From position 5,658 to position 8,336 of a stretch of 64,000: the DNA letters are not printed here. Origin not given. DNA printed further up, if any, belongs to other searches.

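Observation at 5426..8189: Membrane-anchored ClpA-like double-ring AAA+ protein with a dead D1 ATPase, coupled to a small membrane protein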

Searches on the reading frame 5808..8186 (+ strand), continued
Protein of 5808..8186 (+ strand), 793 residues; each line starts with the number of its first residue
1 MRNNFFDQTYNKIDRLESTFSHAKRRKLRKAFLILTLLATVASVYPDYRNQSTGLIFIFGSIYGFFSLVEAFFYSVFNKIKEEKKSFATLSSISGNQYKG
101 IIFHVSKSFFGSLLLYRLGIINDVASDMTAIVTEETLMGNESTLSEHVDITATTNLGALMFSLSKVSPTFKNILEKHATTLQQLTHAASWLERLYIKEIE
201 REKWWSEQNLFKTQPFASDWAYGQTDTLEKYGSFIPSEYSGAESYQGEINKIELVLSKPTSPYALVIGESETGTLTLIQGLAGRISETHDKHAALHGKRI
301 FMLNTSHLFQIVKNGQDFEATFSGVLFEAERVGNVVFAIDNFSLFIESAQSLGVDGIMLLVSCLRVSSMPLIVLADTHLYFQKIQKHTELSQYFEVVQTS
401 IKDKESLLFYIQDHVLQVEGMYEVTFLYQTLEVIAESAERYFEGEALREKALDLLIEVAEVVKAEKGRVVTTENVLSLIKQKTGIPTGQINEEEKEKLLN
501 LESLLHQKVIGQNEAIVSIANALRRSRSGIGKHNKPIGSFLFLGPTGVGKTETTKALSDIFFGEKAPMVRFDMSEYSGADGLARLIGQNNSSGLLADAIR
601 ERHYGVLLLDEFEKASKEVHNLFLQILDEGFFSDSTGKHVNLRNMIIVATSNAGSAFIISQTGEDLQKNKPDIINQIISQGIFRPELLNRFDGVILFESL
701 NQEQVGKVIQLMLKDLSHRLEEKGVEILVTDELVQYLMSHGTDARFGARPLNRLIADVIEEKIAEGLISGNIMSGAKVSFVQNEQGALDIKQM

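Call 59: search_protein_families(library=pfam, alignment_id=A9, max_evalue=0.001)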
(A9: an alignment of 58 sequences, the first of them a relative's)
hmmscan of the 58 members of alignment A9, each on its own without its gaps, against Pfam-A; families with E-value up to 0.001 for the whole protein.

A. member 1, L001:4746-5594:+ (283 aa): 2 families
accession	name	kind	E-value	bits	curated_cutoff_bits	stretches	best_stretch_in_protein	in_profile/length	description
PF08478.15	POTRA_1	-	1.8e-06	28.6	23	1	50-127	2-69/69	POTRA domain, FtsQ-type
PF13800.11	Sigma_reg_N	-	0.00062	20.4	26.3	0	13-53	2-42/91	Sigma factor regulator N-terminal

B. families by the number of members that match (of 58 scanned): 34 families (the first 25 are shown)
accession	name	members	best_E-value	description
PF08478.15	POTRA_1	8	1.8e-06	POTRA domain, FtsQ-type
PF00313.28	CSD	4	7.1e-21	'Cold-shock' DNA-binding domain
PF03799.20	FtsQ_DivIB_C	4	5.5e-08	Cell division protein FtsQ/DivIB, C-terminal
PF00188.32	CAP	3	3.4e-15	Cysteine-rich secretory protein family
PF08206.17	OB_RNB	3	4.6e-05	Ribonuclease B OB domain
PF01078.27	Mg_chelatase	1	4e-77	Magnesium chelatase, subunit ChlI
PF00160.26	Pro_isomerase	1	2.9e-53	Cyclophilin type peptidyl-prolyl cis-trans isomerase/CLD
PF01255.24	Prenyltransf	1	6e-53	Putative undecaprenyl diphosphate synthase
PF00587.30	tRNA-synt_2b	1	1.3e-41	tRNA synthetase class II core domain (G, H, P, S and T)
PF13541.12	ChlI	1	5.8e-41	Subunit ChlI of Mg-chelatase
PF00005.33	ABC_tran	1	6e-35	ABC transporter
PF13335.12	Mg_chelatase_C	1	2.6e-25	Magnesium chelatase, subunit ChlI C-terminal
PF13456.12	RVT_3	1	9.9e-22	Reverse transcriptase-like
PF03129.25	HGTP_anticodon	1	1e-13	Anticodon binding domain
PF00075.30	RNase_H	1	1.9e-13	RNase H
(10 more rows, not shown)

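Call 60: search_protein_families(library=pfam, alignment_id=A10, max_evalue=0.001)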
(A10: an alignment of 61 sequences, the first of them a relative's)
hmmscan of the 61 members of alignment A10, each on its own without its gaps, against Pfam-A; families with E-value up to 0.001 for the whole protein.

A. member 1, L001:8461-9588:+ (376 aa): 2 families
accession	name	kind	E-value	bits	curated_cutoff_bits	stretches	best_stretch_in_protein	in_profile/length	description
PF00768.25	Peptidase_S11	-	1.1e-32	113.9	27.6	1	129-324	4-215/239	D-alanyl-D-alanine carboxypeptidase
PF13354.11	Beta-lactamase2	-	0.00017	21.4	22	1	141-280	3-148/214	Beta-lactamase enzyme family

B. families by the number of members that match (of 61 scanned): 58 families (the first 25 are shown)
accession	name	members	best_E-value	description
PF01207.24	Dus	12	2.9e-64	Dihydrouridine synthase (Dus)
PF00768.25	Peptidase_S11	8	6.1e-44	D-alanyl-D-alanine carboxypeptidase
PF13354.11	Beta-lactamase2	7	3.8e-11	Beta-lactamase enzyme family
PF02113.21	Peptidase_S13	6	3.1e-10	D-Ala-D-Ala carboxypeptidase 3 (S13) family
PF03734.19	YkuD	3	1.7e-18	L,D-transpeptidase catalytic domain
PF08713.17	DNA_alkylation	2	1.3e-63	DNA alkylation repair enzyme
PF00005.33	ABC_tran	2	7.3e-36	ABC transporter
PF13304.12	AAA_21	2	7.4e-07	AAA domain, putative AbiEii toxin, Type IV TA system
PF02463.25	SMC_N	2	5.1e-05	RecF/RecN/SMC N terminal domain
PF00793.26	DAHP_synth_1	1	1.3e-67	DAHP synthetase I family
PF09587.15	PGA_cap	1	2e-67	Bacterial capsule synthesis protein PGA_cap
PF03772.21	Competence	1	5.7e-48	Competence protein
PF02578.20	Cu-oxidase_4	1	1.2e-44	Multi-copper polyphenol oxidoreductase laccase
PF02381.23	MraZ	1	3.7e-39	MraZ protein, putative antitoxin-like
PF01551.29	Peptidase_M23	1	7.8e-28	Peptidase family M23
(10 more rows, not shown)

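Call 72: search_protein_families(library=padloc, proteins=[window:5808-8186:+], max_evalue=0.01)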
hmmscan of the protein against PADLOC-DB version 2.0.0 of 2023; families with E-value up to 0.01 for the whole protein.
window:5808-8186:+ (793 aa): 5 families
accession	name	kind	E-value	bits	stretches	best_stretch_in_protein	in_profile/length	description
PDLC03838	DolB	-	8.4e-42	141.7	1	484-768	116-372/375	-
PDLC04606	PDC-M37B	-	7e-36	122.2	1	449-656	93-297/390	-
PDLC04605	PDC-M37B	-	1.9e-25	87.9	1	533-763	300-511/518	-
PDLC04140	mad8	-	1.9e-05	22.4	1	541-615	31-96/314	mads_8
PDLC01993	RtcR--CARF_AAA_HTH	-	0.00086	15.8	1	535-641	205-317/523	-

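Call 74: list_cluster_members(proteins=[P0001, P0130, P0135, P0140, P0150, P0169, P0200, P0230, P0257, P0261])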
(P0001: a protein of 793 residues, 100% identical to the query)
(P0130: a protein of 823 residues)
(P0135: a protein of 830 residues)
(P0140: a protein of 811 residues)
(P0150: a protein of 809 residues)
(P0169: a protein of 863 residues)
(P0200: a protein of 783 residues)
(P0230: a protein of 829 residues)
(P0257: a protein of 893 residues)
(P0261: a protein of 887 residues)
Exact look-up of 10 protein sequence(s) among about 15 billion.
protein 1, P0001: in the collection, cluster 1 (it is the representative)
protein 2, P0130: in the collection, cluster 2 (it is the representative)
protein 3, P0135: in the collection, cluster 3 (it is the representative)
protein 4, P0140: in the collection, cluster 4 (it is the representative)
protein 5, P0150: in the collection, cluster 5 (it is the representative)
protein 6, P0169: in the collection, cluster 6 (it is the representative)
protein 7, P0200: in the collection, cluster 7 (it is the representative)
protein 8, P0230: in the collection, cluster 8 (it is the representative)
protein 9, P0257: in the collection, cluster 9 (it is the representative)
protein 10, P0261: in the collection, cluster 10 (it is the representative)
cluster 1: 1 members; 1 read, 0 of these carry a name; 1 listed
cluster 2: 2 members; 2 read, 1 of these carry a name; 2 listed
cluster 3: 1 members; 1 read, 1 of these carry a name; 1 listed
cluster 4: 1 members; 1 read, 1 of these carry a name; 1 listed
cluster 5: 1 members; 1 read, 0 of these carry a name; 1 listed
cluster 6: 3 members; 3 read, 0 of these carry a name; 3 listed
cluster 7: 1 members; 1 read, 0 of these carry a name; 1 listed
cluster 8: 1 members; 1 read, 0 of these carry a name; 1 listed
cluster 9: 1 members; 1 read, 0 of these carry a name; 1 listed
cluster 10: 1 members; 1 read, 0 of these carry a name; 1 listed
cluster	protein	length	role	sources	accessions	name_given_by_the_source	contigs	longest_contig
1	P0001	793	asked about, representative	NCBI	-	-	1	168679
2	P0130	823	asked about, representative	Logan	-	-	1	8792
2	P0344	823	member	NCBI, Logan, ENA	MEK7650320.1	MAG: AAA family ATPase [Patescibacteria group bacterium]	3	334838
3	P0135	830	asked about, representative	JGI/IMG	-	ATP-dependent Clp protease ATP-binding subunit ClpC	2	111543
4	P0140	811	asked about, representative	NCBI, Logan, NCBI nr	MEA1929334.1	MAG: AAA family ATPase [Patescibacteria group bacterium] | AAA family ATPase [Patescibacteria group bacterium]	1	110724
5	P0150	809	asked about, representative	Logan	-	-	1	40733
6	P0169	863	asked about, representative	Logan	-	-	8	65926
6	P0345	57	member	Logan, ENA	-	-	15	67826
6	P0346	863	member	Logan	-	-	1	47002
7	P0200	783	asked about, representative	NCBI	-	-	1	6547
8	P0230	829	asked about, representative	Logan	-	-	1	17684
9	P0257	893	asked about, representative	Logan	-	-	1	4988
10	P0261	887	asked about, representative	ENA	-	-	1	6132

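Call 77: search_protein_families(library=pfam, alignment_id=A12, max_evalue=0.001)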
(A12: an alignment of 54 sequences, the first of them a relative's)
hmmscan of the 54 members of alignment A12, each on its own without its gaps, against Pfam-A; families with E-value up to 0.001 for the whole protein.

A. member 1, L001:9613-10104:+ (164 aa): 1 family
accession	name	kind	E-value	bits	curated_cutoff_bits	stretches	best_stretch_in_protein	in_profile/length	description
PF00254.34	FKBP_C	-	2e-34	118.2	21.1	1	67-160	3-93/94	FKBP-type peptidyl-prolyl cis-trans isomerase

B. families by the number of members that match (of 54 scanned): 46 families (the first 25 are shown)
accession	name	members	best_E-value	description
PF01207.24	Dus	9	7.6e-65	Dihydrouridine synthase (Dus)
PF13604.12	AAA_30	5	1.2e-07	AAA domain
PF13245.12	AAA_19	3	8.8e-24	AAA domain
PF00246.29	Peptidase_M14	3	1.3e-23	Zinc carboxypeptidase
PF13401.12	AAA_22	3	2.3e-07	AAA domain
PF00580.27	UvrD-helicase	2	1.3e-86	UvrD/REP helicase N-terminal domain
PF13361.12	UvrD_C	2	5.7e-71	UvrD-like helicase C-terminal domain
PF09587.15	PGA_cap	2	3.7e-66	Bacterial capsule synthesis protein PGA_cap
PF00122.25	E1-E2_ATPase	2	4e-44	E1-E2 ATPase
PF13177.12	DNA_pol3_delta2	2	1.6e-34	DNA polymerase III, delta subunit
PF00702.32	Hydrolase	2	1.3e-25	haloacid dehalogenase-like hydrolase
PF00004.35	AAA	2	4.3e-14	ATPase family associated with various cellular activities (AAA)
PF13538.12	UvrD_C_2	2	7.1e-14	UvrD-like helicase C-terminal domain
PF01443.25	Viral_helicase1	2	1.4e-09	Viral superfamily 1 RNA helicase core domain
PF05496.18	RuvB_N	2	1e-07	Holliday junction DNA helicase RuvB P-loop domain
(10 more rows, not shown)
